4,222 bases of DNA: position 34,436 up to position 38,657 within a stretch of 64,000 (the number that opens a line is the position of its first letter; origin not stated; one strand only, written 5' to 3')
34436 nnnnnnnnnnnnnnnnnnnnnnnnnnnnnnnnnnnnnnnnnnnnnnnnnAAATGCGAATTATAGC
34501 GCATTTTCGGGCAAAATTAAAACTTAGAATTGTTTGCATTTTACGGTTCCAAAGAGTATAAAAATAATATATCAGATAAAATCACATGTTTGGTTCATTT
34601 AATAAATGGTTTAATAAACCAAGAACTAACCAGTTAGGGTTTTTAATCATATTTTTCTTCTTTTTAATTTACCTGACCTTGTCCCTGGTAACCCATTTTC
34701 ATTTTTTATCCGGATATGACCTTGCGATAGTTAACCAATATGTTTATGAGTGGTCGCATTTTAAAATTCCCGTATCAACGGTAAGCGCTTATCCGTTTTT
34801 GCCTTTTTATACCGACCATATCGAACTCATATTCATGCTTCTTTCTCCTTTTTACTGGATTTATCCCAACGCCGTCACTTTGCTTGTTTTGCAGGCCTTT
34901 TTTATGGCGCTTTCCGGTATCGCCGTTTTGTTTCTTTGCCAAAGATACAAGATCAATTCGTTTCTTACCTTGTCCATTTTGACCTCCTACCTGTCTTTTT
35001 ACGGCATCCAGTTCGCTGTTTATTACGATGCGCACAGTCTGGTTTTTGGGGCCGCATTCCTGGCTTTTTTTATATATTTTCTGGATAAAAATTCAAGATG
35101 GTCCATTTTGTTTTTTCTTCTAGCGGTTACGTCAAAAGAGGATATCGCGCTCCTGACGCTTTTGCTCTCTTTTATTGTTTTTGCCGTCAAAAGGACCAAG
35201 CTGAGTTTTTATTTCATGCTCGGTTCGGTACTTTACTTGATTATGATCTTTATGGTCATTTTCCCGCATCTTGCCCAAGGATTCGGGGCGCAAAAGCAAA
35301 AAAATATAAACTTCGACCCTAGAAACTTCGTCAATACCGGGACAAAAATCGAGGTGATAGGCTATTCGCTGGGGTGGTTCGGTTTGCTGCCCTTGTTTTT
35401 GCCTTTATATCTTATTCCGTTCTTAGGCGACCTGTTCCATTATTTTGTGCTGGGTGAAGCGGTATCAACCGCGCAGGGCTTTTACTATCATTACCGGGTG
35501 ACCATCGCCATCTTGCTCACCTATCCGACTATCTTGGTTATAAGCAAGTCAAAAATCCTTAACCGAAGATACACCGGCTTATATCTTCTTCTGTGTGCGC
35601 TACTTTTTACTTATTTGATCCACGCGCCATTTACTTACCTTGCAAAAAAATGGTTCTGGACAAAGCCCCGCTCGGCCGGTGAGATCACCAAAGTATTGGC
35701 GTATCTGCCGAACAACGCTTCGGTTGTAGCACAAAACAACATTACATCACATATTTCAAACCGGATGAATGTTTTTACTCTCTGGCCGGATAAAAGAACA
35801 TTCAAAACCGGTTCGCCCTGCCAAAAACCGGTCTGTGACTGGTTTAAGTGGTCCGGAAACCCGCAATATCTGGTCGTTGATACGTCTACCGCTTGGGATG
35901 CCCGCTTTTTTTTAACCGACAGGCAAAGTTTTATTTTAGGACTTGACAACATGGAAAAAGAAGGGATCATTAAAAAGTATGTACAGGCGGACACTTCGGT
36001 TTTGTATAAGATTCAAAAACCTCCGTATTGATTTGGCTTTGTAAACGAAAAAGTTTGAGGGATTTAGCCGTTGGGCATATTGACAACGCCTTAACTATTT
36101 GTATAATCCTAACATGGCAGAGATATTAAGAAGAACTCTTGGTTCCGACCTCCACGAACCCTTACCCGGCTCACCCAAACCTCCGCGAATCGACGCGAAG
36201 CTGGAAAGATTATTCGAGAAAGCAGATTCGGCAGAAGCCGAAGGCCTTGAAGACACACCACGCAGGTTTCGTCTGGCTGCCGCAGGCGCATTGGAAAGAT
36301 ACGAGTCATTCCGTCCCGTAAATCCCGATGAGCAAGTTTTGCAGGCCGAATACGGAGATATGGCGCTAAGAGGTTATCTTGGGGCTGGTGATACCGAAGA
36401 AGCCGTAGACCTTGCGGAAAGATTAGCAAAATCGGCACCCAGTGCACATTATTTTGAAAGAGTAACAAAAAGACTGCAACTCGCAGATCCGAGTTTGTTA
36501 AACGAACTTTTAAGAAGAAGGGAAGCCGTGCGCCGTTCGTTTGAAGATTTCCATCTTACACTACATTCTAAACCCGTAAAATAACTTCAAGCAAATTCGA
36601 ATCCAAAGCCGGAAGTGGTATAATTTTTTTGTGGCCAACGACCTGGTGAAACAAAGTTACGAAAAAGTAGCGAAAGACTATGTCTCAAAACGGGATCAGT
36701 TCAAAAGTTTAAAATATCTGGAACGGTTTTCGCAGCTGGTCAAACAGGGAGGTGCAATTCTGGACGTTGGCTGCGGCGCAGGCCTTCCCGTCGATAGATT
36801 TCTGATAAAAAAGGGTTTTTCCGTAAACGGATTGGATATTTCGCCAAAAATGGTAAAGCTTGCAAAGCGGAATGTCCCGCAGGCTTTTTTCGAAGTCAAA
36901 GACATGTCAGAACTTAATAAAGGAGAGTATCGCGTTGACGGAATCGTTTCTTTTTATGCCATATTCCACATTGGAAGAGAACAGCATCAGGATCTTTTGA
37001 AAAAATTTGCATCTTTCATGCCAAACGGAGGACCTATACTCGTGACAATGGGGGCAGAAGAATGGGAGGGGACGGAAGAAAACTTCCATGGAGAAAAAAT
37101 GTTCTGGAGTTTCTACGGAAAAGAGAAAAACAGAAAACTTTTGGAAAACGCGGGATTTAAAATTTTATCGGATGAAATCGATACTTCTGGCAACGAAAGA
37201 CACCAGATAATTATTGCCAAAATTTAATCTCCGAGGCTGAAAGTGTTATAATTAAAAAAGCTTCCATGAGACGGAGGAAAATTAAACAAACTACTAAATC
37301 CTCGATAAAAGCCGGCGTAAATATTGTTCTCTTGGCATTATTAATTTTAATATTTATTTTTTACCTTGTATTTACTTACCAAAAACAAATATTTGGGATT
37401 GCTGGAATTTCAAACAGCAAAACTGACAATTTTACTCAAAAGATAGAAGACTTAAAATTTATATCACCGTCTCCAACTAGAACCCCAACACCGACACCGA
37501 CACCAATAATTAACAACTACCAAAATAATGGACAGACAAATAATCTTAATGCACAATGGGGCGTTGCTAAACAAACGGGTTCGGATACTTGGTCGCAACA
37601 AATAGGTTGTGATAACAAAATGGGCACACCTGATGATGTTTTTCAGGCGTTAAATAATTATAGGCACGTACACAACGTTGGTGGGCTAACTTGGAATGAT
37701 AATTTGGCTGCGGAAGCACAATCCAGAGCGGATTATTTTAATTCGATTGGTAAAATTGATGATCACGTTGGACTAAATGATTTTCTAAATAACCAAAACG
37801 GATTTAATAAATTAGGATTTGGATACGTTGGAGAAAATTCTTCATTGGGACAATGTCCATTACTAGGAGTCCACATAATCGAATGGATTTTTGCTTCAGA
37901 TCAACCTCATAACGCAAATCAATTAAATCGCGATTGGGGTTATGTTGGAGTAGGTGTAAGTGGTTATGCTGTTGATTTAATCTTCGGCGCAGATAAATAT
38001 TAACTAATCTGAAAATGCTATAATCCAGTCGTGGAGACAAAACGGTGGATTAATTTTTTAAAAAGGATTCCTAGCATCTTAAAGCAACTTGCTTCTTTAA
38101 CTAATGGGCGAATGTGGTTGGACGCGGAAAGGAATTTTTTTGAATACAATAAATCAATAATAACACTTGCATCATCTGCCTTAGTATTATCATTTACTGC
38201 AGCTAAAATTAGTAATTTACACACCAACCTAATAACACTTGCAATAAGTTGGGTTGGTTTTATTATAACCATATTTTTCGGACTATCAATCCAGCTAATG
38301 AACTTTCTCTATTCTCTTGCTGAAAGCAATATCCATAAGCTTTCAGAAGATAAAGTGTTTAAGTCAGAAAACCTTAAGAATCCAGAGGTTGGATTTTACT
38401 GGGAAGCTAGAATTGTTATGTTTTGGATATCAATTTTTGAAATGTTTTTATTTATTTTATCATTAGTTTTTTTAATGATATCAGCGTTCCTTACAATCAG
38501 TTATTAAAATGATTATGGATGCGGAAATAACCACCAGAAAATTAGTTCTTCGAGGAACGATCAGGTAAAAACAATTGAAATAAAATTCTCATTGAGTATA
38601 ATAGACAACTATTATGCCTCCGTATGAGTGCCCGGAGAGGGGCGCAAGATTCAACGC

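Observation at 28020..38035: Pervasive leaderless-type promoter architecture: TATAAT (often TGnTATAAT) 6-7 nt upstream of start codons, no Shine-Dalgarno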

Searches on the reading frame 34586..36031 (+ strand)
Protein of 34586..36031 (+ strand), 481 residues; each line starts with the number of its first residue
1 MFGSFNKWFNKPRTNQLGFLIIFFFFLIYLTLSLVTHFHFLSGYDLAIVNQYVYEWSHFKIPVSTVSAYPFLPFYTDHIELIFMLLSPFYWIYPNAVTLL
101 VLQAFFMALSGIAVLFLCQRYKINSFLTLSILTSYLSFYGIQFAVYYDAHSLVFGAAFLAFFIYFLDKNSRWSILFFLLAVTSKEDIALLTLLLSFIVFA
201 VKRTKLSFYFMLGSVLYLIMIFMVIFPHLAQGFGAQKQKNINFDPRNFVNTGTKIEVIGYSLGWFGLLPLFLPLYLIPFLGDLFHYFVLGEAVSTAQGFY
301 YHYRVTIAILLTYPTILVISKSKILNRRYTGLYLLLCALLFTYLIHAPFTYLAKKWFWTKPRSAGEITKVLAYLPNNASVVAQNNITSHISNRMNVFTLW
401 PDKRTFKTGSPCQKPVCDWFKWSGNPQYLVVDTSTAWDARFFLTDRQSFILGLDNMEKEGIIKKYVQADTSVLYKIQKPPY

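Call 12: search_protein_families(library=pfam, proteins=[window:34586-36031:+], max_evalue=0.01)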
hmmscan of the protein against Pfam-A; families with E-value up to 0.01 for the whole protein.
window:34586-36031:+ (481 aa): 1 family
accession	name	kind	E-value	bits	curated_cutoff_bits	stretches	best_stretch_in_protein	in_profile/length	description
PF09852.15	DUF2079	-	3.3e-24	86.2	28.2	1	40-399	5-400/459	Predicted membrane protein (DUF2079)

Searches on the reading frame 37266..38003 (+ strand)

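Call 12: search_protein_families(library=pfam, proteins=[window:37266-38003:+], max_evalue=0.01)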
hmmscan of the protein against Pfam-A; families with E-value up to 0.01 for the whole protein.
window:37266-38003:+ (245 aa): 1 family
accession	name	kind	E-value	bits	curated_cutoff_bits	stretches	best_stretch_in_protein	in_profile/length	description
PF00188.32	CAP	-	3.8e-06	28.2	21.1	1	127-234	2-105/117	Cysteine-rich secretory protein family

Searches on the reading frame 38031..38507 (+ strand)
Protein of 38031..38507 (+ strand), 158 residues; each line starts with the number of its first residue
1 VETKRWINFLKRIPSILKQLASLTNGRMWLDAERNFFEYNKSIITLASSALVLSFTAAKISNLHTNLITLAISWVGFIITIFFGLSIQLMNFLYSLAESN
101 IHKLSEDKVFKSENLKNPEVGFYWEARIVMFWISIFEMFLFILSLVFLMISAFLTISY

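Call 12: search_protein_families(library=pfam, proteins=[window:38031-38507:+], max_evalue=0.01)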
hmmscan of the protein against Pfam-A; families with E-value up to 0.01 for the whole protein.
window:38031-38507:+ (158 aa): 1 family
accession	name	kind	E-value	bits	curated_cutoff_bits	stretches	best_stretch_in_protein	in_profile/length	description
PF24838.2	8xMP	-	4.1e-05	23.8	30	1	44-149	26-135/136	Octameric membrane protein family (8xMP)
